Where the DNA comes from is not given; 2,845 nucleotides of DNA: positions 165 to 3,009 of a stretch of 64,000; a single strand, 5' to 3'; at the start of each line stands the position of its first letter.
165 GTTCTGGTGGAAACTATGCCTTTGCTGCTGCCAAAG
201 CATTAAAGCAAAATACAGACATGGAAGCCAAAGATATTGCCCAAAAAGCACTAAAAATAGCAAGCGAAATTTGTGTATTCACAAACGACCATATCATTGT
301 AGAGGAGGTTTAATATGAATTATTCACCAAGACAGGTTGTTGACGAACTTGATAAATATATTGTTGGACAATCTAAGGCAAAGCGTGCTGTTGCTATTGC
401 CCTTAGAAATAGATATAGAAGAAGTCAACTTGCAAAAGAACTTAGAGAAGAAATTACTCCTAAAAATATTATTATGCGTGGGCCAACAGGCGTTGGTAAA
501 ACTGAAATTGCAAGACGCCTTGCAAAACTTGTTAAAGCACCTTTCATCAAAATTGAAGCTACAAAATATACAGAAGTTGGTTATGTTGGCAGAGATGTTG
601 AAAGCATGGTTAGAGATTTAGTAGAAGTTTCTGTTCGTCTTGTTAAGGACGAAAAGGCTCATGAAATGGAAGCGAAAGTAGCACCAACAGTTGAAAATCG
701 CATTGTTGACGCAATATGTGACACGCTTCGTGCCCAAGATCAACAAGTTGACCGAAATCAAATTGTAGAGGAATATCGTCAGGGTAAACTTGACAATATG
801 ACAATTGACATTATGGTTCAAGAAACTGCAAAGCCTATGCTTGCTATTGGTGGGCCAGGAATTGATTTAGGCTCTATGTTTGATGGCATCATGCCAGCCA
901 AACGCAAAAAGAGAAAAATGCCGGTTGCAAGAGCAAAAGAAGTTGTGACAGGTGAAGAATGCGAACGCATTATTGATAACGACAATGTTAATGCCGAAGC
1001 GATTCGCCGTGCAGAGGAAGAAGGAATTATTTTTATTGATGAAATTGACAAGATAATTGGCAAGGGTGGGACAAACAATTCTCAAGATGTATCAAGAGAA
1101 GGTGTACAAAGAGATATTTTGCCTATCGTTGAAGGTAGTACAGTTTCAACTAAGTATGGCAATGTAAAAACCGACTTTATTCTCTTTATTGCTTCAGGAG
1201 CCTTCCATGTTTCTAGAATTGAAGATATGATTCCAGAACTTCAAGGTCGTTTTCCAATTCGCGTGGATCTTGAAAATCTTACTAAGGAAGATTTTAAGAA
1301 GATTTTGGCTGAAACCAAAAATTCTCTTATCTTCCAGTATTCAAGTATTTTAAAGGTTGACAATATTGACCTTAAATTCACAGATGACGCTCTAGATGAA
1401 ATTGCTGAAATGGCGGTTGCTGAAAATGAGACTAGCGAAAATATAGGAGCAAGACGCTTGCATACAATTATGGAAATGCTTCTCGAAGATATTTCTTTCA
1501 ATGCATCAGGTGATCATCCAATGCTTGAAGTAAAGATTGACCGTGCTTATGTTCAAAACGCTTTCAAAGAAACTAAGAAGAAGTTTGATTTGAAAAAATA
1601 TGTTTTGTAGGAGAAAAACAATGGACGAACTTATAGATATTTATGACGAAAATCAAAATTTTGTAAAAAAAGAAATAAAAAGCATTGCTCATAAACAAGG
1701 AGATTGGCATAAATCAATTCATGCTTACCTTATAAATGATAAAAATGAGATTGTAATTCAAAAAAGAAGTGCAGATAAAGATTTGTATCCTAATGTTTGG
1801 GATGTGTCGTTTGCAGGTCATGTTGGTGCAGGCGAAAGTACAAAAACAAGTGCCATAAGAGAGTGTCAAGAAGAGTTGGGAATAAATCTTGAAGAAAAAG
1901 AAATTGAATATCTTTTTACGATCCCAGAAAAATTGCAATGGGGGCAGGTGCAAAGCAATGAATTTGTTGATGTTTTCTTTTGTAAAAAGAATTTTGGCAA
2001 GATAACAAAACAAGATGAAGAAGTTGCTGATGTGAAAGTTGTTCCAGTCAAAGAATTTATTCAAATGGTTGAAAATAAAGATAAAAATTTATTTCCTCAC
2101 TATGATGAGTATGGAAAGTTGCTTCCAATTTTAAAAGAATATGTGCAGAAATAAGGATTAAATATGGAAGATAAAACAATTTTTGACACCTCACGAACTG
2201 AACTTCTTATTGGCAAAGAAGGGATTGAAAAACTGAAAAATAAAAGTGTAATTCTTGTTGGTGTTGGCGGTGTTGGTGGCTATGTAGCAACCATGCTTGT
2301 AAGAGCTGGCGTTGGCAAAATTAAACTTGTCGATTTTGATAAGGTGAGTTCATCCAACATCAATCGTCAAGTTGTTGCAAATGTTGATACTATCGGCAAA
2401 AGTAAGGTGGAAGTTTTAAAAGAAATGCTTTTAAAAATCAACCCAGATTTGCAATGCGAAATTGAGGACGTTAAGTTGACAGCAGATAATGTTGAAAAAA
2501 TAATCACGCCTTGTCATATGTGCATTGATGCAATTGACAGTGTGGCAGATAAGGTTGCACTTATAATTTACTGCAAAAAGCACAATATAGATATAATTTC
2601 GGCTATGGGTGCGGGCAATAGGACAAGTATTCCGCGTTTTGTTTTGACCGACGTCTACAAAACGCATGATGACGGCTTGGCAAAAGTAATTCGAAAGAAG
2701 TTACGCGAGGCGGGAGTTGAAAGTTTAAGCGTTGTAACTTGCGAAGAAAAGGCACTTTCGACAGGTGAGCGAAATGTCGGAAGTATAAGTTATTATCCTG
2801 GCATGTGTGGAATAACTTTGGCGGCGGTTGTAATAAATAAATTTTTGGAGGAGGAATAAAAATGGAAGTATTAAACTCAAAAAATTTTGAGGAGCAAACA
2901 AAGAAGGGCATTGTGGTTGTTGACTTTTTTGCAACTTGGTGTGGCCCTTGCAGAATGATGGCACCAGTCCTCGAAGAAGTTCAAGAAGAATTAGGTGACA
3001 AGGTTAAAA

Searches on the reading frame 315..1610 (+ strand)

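Call 62: search_protein_families(library=pfam, proteins=[window:315-1610:+], max_evalue=0.00001)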
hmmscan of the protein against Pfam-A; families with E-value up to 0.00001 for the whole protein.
window:315-1610:+ (431 aa): 3 families
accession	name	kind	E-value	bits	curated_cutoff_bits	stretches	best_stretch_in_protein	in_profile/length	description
PF07724.20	AAA_2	-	6e-32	111.4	27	1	197-316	29-166/166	AAA domain (Cdc48 subfamily)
PF00004.35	AAA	-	5.2e-15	56.5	21.2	1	228-319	48-129/131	ATPase family associated with various cellular activities (AAA)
PF07728.20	AAA_5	-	1.1e-06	29.2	22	0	51-87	1-38/139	AAA domain (dynein-related subfamily)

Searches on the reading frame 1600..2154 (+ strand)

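Call 62: search_protein_families(library=pfam, proteins=[window:1600-2154:+], max_evalue=0.00001)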
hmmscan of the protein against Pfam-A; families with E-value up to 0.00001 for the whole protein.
window:1600-2154:+ (184 aa): 1 family
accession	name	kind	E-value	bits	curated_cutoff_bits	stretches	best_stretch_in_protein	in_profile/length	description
PF00293.34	NUDIX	-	5.7e-18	65.7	21.1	1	37-167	3-133/134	NUDIX domain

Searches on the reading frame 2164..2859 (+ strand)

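Call 62: search_protein_families(library=pfam, proteins=[window:2164-2859:+], max_evalue=0.00001)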
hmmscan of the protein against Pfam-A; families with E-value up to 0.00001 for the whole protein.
window:2164-2859:+ (231 aa): 1 family
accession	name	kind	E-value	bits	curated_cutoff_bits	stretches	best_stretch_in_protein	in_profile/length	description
PF00899.27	ThiF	-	1.2e-41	142.9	28.1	1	15-224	9-199/238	ThiF family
